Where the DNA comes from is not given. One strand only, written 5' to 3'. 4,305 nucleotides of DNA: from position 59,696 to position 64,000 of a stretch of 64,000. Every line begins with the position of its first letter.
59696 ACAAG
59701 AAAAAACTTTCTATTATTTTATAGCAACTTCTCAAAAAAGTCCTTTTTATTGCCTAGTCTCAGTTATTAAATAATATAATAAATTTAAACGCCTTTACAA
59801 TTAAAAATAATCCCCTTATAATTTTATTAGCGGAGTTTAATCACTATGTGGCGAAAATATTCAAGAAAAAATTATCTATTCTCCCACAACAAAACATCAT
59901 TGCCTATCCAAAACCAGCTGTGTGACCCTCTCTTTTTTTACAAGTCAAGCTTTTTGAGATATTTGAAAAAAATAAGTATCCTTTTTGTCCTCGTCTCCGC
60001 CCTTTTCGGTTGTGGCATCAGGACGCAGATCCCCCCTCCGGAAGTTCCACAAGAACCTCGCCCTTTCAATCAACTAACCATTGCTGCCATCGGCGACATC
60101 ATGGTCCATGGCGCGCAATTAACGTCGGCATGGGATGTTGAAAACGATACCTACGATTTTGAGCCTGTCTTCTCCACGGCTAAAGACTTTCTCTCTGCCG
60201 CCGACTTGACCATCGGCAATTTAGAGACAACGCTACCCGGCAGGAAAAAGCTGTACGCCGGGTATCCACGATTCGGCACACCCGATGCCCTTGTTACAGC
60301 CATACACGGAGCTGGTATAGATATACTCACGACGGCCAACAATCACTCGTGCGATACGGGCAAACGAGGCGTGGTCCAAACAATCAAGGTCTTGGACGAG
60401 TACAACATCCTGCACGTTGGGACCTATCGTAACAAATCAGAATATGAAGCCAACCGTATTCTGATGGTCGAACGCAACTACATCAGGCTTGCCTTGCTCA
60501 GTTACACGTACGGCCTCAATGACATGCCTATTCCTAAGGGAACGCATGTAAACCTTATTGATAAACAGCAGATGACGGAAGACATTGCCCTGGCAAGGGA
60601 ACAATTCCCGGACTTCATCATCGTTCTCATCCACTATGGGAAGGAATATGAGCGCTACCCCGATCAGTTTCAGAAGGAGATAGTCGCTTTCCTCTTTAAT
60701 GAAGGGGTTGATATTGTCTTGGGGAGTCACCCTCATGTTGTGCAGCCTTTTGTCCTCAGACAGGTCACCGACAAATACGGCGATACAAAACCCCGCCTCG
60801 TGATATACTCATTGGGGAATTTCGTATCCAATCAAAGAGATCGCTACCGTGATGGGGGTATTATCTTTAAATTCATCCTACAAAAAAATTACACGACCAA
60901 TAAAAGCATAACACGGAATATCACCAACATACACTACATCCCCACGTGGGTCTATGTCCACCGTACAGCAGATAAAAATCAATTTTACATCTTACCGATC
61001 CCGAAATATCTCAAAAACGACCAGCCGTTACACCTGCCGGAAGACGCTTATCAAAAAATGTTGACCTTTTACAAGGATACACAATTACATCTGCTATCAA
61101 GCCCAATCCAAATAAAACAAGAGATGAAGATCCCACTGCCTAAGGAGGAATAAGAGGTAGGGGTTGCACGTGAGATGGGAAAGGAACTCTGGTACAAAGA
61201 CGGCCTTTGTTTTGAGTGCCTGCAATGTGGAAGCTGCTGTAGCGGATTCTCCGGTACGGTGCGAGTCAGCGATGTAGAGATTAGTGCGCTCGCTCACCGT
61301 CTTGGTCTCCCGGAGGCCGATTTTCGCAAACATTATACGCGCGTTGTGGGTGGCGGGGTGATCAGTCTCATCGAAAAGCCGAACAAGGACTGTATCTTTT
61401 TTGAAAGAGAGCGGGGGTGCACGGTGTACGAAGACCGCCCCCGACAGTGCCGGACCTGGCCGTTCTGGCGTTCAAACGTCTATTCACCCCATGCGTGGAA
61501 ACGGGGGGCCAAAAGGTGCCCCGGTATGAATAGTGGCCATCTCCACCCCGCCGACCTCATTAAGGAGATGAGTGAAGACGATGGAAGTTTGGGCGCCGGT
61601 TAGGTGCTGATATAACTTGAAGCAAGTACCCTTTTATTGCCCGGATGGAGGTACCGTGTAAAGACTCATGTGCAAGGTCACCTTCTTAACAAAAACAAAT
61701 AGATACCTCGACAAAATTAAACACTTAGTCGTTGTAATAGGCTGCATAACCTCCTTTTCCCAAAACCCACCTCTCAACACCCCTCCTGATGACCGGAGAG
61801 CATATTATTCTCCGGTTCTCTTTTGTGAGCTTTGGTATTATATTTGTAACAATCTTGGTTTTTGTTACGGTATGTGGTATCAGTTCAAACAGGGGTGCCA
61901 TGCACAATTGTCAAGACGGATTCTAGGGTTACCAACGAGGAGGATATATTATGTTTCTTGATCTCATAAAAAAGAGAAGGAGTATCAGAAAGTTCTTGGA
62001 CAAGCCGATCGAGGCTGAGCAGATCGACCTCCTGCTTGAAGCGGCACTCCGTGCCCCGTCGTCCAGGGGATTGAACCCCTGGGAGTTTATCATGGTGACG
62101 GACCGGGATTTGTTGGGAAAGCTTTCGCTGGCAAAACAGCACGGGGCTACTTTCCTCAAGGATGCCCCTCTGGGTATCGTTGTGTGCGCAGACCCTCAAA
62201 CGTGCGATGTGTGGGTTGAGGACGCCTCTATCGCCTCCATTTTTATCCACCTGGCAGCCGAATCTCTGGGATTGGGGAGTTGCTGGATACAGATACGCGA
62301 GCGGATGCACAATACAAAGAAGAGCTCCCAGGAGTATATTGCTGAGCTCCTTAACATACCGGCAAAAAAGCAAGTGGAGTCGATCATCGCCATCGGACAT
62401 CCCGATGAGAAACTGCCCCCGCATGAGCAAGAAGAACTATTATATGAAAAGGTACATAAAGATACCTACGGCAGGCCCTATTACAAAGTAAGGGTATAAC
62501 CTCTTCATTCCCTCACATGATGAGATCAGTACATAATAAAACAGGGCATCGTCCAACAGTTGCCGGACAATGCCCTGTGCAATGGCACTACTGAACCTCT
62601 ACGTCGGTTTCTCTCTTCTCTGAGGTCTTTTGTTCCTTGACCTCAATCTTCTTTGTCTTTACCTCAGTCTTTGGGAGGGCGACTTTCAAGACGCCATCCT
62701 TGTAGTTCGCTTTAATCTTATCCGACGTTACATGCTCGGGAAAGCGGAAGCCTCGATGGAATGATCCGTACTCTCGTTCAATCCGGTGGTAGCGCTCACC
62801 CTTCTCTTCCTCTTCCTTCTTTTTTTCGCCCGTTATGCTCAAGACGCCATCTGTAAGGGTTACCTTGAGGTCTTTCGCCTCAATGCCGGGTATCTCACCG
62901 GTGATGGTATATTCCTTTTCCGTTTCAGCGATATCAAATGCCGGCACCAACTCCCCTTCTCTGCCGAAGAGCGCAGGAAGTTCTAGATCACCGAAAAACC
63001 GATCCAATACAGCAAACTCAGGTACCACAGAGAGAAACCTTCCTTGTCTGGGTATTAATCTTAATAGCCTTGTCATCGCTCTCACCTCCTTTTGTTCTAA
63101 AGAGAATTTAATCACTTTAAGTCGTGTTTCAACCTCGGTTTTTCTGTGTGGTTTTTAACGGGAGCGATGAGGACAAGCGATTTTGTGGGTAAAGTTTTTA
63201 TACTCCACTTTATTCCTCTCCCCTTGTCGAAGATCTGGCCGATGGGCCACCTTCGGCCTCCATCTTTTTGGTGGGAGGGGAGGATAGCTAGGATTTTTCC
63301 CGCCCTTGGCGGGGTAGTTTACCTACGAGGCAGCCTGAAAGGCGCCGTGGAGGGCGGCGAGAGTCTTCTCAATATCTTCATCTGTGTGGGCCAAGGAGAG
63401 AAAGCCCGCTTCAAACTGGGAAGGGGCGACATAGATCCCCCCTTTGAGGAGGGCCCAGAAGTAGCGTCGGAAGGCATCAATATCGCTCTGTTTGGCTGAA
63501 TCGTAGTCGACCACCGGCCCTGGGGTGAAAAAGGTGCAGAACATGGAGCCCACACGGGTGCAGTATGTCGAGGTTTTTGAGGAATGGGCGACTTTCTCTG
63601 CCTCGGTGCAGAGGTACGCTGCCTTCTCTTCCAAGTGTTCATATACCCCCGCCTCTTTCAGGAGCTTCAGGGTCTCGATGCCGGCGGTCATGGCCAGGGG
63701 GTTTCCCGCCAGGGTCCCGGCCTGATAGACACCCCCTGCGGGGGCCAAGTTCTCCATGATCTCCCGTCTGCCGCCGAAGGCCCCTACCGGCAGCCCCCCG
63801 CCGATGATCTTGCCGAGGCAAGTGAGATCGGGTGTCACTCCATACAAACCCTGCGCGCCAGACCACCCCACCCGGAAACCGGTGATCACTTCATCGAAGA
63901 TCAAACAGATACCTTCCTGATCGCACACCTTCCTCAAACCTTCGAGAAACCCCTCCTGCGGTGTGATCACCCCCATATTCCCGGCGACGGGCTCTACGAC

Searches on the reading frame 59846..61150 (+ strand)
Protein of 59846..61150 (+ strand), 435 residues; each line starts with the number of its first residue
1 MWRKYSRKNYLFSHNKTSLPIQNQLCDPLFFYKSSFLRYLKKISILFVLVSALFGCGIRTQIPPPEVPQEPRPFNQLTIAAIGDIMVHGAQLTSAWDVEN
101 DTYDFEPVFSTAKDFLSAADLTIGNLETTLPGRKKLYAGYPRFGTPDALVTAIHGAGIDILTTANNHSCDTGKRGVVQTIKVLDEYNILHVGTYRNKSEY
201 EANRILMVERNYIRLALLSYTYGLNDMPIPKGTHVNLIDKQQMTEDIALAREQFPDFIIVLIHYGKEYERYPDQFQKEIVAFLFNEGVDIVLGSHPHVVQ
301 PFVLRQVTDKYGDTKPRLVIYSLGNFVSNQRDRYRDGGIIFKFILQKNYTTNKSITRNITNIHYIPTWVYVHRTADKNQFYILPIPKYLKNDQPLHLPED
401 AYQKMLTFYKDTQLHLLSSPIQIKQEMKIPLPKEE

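Call 47: search_protein_families(library=pfam, proteins=[window:59846-61150:+], max_evalue=0.00001)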
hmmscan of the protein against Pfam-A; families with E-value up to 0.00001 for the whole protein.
window:59846-61150:+ (435 aa): 1 family
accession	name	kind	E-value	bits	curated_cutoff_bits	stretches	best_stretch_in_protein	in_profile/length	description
PF09587.15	PGA_cap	-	4.7e-68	229.9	27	1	78-330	1-255/255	Bacterial capsule synthesis protein PGA_cap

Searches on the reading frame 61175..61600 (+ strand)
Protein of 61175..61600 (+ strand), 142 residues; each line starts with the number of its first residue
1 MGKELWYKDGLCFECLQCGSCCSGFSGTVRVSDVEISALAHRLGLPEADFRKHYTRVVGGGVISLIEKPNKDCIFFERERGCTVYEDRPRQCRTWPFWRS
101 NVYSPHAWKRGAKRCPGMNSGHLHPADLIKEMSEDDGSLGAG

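Call 48: search_protein_families(library=pfam, proteins=[window:61175-61600:+], max_evalue=0.00001)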
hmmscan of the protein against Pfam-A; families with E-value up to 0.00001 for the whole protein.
window:61175-61600:+ (142 aa): 1 family
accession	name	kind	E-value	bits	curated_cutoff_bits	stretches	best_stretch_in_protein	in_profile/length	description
PF03692.20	CxxCxxCC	-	1.2e-12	48.7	23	1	14-104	1-73/85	Putative zinc- or iron-chelating domain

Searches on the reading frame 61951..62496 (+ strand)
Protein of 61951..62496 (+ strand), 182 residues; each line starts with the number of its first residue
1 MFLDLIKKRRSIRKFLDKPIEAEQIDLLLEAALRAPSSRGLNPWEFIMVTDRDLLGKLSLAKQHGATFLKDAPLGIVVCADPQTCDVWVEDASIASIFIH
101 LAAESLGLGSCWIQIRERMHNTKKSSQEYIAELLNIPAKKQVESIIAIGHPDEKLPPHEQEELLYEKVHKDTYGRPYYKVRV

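Call 48: search_protein_families(library=pfam, proteins=[window:61951-62496:+], max_evalue=0.00001)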
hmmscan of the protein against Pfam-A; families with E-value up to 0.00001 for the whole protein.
window:61951-62496:+ (182 aa): 2 families
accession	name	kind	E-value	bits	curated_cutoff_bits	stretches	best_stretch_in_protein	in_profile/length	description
PF00881.29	Nitroreductase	-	2.2e-25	90.2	23.5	2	6-58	1-53/167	Nitroreductase family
PF14512.11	TM1586_NiRdase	-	6.2e-11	42.8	27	0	99-162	91-144/215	Putative TM nitroreductase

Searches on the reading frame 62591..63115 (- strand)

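Call 48: search_protein_families(library=pfam, proteins=[window:62591-63115:-], max_evalue=0.00001)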
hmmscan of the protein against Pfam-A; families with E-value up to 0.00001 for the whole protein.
window:62591-63115:- (175 aa): 1 family
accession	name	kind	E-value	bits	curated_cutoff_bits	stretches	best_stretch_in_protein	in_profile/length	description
PF00011.27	HSP20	-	2.3e-23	82.7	20.8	1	61-159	1-101/102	Hsp20/alpha crystallin family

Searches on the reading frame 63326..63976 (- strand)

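Call 48: search_protein_families(library=pfam, proteins=[window:63326-63976:-], max_evalue=0.00001)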
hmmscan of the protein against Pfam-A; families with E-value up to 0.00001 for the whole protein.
window:63326-63976:- (217 aa): 1 family
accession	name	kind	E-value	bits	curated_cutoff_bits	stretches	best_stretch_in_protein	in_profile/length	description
PF00202.27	Aminotran_3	-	2.6e-33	115.8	30.5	1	1-187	203-375/403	Aminotransferase class-III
